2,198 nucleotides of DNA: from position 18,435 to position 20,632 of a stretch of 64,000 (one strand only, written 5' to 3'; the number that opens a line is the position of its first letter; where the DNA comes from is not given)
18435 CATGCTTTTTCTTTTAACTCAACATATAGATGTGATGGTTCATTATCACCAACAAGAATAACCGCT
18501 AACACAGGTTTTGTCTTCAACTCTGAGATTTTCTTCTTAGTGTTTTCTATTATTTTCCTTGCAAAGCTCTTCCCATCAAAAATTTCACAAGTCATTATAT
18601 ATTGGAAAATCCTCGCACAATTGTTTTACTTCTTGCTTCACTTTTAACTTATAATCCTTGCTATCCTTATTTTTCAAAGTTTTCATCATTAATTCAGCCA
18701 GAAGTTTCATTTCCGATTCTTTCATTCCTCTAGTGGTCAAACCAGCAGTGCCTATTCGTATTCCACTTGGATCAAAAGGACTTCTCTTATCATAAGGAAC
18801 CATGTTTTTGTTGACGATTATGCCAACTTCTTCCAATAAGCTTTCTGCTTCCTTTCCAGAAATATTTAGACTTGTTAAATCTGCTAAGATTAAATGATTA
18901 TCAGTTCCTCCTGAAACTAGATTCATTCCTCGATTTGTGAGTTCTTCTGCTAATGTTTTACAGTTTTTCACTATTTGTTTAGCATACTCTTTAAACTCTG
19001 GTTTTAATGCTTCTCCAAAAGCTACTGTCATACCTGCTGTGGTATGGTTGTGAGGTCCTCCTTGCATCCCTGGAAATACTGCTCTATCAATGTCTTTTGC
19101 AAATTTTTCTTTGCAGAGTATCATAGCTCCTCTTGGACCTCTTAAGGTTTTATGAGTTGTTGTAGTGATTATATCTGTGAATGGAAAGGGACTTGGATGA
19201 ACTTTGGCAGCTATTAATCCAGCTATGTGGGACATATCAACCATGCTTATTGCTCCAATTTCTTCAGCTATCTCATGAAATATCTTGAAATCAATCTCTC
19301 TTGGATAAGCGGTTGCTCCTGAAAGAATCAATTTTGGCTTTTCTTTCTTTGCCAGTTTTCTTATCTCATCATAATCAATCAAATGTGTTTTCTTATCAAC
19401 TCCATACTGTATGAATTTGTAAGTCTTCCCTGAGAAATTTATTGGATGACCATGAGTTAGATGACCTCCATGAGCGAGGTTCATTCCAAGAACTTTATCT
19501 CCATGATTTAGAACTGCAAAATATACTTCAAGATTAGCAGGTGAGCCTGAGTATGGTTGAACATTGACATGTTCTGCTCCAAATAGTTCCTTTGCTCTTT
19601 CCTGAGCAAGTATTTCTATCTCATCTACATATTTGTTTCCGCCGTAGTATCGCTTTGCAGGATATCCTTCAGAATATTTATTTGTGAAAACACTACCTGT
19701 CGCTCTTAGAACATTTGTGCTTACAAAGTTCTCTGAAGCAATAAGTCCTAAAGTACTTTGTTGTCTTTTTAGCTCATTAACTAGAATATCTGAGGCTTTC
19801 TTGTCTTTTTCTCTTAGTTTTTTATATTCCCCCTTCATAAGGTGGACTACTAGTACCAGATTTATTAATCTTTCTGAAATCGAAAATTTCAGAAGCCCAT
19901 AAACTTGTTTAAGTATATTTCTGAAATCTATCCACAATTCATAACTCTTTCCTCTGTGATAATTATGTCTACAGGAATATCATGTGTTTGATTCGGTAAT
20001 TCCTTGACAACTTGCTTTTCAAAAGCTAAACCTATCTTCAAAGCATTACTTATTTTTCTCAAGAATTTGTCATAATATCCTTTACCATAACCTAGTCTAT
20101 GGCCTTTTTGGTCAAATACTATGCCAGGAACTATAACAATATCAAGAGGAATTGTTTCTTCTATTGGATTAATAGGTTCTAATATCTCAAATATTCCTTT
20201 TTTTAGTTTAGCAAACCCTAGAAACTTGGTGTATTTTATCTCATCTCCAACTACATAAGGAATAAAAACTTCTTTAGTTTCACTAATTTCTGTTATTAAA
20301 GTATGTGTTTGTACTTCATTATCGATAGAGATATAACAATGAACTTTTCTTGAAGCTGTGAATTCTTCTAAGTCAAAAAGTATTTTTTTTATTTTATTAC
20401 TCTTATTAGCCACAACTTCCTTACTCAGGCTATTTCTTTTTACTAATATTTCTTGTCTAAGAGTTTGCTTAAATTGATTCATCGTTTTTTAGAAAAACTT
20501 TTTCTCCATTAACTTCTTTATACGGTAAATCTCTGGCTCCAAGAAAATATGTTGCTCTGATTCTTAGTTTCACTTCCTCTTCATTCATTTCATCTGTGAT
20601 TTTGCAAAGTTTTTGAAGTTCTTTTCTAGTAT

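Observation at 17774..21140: Folate one-carbon module (GlyA-FolD-5-formyl-THF cyclo-ligase) embedded inside the nonulosonic-acid operon next to a formyltransferase-fold enzyme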

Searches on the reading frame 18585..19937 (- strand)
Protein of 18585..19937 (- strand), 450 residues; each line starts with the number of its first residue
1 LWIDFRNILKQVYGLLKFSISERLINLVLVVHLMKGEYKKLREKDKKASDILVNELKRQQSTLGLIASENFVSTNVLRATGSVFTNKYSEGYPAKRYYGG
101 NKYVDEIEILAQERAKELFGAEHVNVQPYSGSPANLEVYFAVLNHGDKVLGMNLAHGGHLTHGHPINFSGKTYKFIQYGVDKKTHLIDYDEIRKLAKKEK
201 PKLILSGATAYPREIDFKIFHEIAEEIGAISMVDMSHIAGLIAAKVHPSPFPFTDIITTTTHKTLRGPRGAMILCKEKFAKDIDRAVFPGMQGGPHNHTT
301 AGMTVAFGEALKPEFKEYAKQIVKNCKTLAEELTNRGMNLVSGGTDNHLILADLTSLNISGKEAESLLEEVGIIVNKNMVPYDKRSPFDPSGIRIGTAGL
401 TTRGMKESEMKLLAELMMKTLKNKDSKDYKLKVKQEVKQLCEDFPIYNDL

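Call 4: search_protein_families(library=pfam, proteins=[window:18585-19937:-], max_evalue=0.01)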
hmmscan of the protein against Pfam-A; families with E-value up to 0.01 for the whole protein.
window:18585-19937:- (450 aa): 3 families
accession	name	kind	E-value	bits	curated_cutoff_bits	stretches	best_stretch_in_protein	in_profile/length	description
PF00464.25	SHMT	-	3.2e-164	546.7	27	1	41-416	1-398/399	Serine hydroxymethyltransferase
PF00155.27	Aminotran_1_2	-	1.9e-08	34.3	19.7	1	112-407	48-356/361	Aminotransferase class I and II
PF01212.27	Beta_elim_lyase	-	0.0013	18.6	27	1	111-375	37-272/288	Beta-eliminating lyase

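Call 5: search_protein_families(library=ncbifam, proteins=[window:18585-19937:-], max_evalue=0.01)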
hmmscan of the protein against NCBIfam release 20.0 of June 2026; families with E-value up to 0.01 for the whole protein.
window:18585-19937:- (450 aa): 6 families
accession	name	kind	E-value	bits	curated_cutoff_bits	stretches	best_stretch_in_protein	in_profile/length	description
NF000586.1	PRK00011.1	subfamily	3.9e-184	612.1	335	1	46-447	2-404/404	serine hydroxymethyltransferase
NF010094.0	PRK13580.1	equivalog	6.5e-140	467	735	2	147-429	169-453/496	glycine hydroxymethyltransferase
TIGR04506.1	F_threo_transal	equivalog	6.1e-32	111.1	650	1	97-430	65-391/609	fluorothreonine transaldolase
TIGR01977.1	am_tr_V_EF2568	hypoth_equivalog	5.6e-05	22.3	377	1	182-275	120-211/376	cysteine desulfurase family protein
NF005394.0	PRK06939.1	equivalog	0.00017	20.5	460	1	219-376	195-353/397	glycine C-acetyltransferase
NF040779.1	Sec_lyase_SclA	exception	0.0011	17.9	525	1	142-300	81-232/378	selenocysteine lyase SclA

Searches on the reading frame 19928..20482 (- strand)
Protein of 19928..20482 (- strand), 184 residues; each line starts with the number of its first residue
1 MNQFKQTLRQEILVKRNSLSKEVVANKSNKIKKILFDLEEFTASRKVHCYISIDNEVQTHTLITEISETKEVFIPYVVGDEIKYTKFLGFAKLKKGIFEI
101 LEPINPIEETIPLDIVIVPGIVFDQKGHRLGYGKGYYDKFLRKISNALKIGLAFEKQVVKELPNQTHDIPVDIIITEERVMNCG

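Call 4: search_protein_families(library=pfam, proteins=[window:19928-20482:-], max_evalue=0.01)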
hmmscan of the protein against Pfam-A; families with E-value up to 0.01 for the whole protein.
window:19928-20482:- (184 aa): 1 family
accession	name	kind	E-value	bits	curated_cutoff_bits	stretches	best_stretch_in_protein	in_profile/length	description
PF01812.26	5-FTHF_cyc-lig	-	6.5e-43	147.3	27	1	5-177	1-186/186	5-formyltetrahydrofolate cyclo-ligase family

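Call 5: search_protein_families(library=ncbifam, proteins=[window:19928-20482:-], max_evalue=0.01)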
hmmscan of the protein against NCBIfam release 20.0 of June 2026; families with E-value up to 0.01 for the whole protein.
window:19928-20482:- (184 aa): 3 families
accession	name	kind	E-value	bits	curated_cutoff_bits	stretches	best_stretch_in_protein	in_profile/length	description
TIGR02727.1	MTHFS_bact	equivalog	1.6e-49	168.2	84.9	1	5-177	1-182/182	5-formyltetrahydrofolate cyclo-ligase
NF007661.0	PRK10333.1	equivalog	1.5e-17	64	343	1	5-181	11-196/198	5-formyltetrahydrofolate cyclo-ligase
NF005628.0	PRK07377.1-4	equivalog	0.00036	20.4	151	1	37-84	128-175/195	hypothetical protein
